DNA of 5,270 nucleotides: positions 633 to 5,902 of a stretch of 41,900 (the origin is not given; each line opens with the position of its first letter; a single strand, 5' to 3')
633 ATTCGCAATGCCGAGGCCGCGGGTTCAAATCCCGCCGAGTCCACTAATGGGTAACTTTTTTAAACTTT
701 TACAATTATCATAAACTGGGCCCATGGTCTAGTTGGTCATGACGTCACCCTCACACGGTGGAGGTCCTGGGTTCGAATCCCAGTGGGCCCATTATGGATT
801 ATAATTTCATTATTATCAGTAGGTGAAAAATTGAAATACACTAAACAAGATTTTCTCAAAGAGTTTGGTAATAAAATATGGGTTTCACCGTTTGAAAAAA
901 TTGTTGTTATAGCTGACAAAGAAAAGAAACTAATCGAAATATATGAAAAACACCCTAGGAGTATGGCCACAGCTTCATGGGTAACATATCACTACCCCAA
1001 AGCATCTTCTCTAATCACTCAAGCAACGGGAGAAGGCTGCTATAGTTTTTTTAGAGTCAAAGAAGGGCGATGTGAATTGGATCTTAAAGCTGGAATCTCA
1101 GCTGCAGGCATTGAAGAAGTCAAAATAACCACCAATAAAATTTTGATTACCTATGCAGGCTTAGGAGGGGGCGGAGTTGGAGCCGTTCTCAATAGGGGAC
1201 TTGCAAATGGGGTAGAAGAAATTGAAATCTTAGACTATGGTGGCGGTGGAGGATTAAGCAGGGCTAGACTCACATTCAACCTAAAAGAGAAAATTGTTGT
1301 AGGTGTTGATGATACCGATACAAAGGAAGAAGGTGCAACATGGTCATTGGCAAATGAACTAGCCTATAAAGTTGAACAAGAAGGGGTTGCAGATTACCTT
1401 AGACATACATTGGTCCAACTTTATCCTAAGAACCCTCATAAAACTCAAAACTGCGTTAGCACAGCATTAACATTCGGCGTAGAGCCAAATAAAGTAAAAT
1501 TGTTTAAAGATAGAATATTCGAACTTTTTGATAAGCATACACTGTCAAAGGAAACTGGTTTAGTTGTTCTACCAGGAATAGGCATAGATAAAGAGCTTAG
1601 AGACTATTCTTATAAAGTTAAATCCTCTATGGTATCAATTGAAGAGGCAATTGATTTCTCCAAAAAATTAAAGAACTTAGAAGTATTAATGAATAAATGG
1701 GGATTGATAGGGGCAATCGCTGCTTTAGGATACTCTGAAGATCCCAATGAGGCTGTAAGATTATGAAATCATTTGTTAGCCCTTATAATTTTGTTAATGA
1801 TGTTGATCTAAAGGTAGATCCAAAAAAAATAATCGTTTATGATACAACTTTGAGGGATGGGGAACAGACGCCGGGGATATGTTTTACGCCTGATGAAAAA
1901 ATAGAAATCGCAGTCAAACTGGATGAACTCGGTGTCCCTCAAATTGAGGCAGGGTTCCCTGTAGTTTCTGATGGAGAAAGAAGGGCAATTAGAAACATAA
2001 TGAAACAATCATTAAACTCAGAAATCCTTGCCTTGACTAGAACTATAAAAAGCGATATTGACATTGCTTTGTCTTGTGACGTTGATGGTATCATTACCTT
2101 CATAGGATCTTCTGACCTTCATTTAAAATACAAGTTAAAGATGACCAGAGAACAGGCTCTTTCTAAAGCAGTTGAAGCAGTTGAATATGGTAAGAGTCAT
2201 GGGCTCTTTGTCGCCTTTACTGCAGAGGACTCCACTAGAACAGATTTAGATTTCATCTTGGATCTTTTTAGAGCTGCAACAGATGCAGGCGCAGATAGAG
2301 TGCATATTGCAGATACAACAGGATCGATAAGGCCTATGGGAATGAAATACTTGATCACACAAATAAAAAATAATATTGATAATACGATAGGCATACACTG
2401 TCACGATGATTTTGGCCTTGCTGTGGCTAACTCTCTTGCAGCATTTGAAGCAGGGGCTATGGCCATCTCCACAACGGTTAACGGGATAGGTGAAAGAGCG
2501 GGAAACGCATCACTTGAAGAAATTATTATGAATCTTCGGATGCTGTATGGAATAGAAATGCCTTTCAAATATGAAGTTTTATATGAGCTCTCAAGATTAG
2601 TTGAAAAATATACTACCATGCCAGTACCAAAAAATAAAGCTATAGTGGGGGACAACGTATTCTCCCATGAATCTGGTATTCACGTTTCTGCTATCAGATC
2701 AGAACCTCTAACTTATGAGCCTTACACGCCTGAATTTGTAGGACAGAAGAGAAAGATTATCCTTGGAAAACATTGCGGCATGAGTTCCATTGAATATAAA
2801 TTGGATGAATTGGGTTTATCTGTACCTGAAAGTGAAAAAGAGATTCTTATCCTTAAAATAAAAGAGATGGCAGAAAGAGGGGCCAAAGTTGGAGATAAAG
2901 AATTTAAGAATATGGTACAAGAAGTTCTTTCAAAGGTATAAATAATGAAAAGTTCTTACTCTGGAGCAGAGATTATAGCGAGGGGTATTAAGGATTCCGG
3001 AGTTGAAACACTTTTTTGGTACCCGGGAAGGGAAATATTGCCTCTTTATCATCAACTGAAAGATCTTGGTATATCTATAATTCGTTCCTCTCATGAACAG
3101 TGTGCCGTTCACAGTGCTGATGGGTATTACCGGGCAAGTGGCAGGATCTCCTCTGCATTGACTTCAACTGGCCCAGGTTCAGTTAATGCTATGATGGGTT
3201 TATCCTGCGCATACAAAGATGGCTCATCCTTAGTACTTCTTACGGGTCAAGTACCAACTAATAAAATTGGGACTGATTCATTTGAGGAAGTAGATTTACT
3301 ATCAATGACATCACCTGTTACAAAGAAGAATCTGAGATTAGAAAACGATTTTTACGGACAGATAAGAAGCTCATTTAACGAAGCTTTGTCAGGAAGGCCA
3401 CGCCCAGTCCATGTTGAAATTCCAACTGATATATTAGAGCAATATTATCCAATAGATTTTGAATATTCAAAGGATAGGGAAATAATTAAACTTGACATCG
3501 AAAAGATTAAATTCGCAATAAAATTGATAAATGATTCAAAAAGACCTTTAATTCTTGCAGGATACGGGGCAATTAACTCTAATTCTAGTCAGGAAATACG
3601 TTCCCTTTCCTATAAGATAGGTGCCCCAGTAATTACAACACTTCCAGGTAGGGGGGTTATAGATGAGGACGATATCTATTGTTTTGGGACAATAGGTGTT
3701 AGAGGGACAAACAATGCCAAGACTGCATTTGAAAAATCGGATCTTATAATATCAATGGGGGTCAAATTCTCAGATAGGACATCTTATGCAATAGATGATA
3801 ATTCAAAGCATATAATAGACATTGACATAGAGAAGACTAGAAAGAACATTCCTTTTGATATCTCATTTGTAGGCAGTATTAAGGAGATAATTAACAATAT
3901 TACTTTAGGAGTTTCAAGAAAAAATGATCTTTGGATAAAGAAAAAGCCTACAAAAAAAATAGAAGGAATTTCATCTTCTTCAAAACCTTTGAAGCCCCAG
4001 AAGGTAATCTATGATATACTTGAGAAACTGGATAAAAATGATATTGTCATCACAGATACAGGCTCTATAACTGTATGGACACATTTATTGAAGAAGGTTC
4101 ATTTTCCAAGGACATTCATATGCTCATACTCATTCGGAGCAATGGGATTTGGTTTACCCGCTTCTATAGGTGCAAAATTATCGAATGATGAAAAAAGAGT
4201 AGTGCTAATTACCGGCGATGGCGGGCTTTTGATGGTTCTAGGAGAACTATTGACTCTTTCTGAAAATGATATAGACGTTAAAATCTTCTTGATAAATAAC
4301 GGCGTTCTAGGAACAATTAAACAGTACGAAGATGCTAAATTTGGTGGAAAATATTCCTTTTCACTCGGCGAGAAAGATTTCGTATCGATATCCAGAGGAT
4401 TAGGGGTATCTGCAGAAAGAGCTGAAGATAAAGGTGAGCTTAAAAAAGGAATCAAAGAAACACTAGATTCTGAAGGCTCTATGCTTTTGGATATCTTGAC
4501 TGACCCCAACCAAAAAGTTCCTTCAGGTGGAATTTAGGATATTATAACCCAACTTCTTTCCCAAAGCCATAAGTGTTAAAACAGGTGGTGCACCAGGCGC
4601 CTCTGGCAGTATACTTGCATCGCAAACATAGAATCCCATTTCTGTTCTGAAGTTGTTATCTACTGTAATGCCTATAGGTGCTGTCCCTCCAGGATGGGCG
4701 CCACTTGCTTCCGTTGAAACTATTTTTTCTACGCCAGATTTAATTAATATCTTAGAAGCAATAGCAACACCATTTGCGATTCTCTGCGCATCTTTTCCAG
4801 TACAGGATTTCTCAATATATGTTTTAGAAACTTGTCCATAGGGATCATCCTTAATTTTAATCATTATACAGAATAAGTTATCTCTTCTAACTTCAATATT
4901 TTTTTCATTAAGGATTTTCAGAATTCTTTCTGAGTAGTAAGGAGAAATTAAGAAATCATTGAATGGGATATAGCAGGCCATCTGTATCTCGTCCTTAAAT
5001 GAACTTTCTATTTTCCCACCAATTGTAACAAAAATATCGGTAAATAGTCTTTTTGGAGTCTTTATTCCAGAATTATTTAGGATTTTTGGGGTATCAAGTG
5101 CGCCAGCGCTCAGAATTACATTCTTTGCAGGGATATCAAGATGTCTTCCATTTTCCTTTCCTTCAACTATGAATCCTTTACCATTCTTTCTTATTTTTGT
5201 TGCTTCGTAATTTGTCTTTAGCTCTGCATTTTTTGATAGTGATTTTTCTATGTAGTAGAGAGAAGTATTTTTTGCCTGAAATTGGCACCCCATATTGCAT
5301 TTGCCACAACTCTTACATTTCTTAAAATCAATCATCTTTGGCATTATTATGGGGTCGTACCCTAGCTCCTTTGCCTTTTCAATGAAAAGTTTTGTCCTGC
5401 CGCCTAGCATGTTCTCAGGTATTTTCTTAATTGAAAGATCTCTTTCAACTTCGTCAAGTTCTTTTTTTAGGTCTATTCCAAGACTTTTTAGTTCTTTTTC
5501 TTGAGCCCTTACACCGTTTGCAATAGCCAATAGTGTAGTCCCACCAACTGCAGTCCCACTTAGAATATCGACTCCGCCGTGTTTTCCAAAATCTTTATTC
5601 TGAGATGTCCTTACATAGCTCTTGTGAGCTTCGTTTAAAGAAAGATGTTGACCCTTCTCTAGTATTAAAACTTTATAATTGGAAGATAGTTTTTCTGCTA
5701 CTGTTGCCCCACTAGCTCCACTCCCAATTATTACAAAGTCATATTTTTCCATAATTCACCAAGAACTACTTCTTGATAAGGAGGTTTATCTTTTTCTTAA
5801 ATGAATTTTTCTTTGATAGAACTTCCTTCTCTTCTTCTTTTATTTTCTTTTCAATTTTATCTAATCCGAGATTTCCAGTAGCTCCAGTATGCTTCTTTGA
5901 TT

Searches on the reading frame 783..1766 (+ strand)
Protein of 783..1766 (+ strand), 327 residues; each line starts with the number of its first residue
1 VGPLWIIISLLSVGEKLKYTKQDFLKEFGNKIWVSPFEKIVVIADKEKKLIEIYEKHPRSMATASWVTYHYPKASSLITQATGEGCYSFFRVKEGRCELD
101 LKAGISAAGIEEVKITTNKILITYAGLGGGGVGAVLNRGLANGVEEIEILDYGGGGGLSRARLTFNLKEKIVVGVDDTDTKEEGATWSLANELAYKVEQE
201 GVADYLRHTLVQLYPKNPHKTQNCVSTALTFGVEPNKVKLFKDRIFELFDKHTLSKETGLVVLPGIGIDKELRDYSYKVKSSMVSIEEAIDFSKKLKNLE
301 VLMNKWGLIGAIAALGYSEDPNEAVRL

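Call 66: search_protein_families(library=pfam, proteins=[window:783-1766:+], max_evalue=0.0001)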
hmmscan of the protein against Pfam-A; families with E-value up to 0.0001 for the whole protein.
window:783-1766:+ (327 aa): 1 family
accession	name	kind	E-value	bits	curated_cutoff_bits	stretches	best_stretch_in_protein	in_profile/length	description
PF22641.2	TiaS_TCKD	-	6.9e-18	65.5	27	1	172-232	1-60/156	TiaS TCKD domain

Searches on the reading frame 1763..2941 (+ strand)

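Call 66: search_protein_families(library=pfam, proteins=[window:1763-2941:+], max_evalue=0.0001)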
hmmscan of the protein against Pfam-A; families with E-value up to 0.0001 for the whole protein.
window:1763-2941:+ (392 aa): 2 families
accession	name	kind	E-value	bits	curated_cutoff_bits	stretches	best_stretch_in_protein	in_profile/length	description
PF00682.25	HMGL-like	-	2.8e-80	269.9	29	1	23-280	2-260/260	HMGL-like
PF22617.1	HCS_D2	-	4.1e-22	78.8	27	1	294-373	1-81/82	Homocitrate synthase post-HMGL domain-like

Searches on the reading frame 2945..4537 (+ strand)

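Call 66: search_protein_families(library=pfam, proteins=[window:2945-4537:+], max_evalue=0.0001)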
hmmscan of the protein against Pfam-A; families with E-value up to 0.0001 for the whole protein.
window:2945-4537:+ (530 aa): 3 families
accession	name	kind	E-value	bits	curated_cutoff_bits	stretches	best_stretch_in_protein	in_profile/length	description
PF02775.26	TPP_enzyme_C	-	2.6e-36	125.1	21.9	1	371-517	1-151/151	Thiamine pyrophosphate enzyme, C-terminal TPP binding domain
PF00205.28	TPP_enzyme_M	-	7.4e-31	107.1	30.4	1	188-317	1-135/137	Thiamine pyrophosphate enzyme, central domain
PF02776.23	TPP_enzyme_N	-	8.9e-30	103.3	26.8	1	7-121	3-119/119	Thiamine pyrophosphate enzyme, N-terminal TPP binding domain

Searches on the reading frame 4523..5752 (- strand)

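Call 66: search_protein_families(library=pfam, proteins=[window:4523-5752:-], max_evalue=0.0001)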
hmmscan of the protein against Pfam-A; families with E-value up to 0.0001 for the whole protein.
window:4523-5752:- (409 aa): 6 families
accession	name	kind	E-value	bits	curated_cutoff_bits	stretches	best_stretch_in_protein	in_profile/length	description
PF00732.25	GMC_oxred_N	-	3.4e-21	76.5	23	1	4-234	1-207/218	GMC oxidoreductase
PF13738.12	Pyr_redox_3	-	2.8e-08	33.8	30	0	160-233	79-150/305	Pyridine nucleotide-disulphide oxidoreductase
PF05199.19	GMC_oxred_C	-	3.9e-07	31.1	24.6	1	346-398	79-139/139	GMC oxidoreductase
PF07992.20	Pyr_redox_2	-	6.4e-07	29.5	26.1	1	4-231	1-120/291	Pyridine nucleotide-disulphide oxidoreductase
PF01266.30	DAO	-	1.3e-06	28.6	27.9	1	5-219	1-205/353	FAD dependent oxidoreductase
PF13450.12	NAD_binding_8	-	1.9e-06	28.5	21.9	1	8-40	1-34/68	NAD(P)-binding Rossmann-like domain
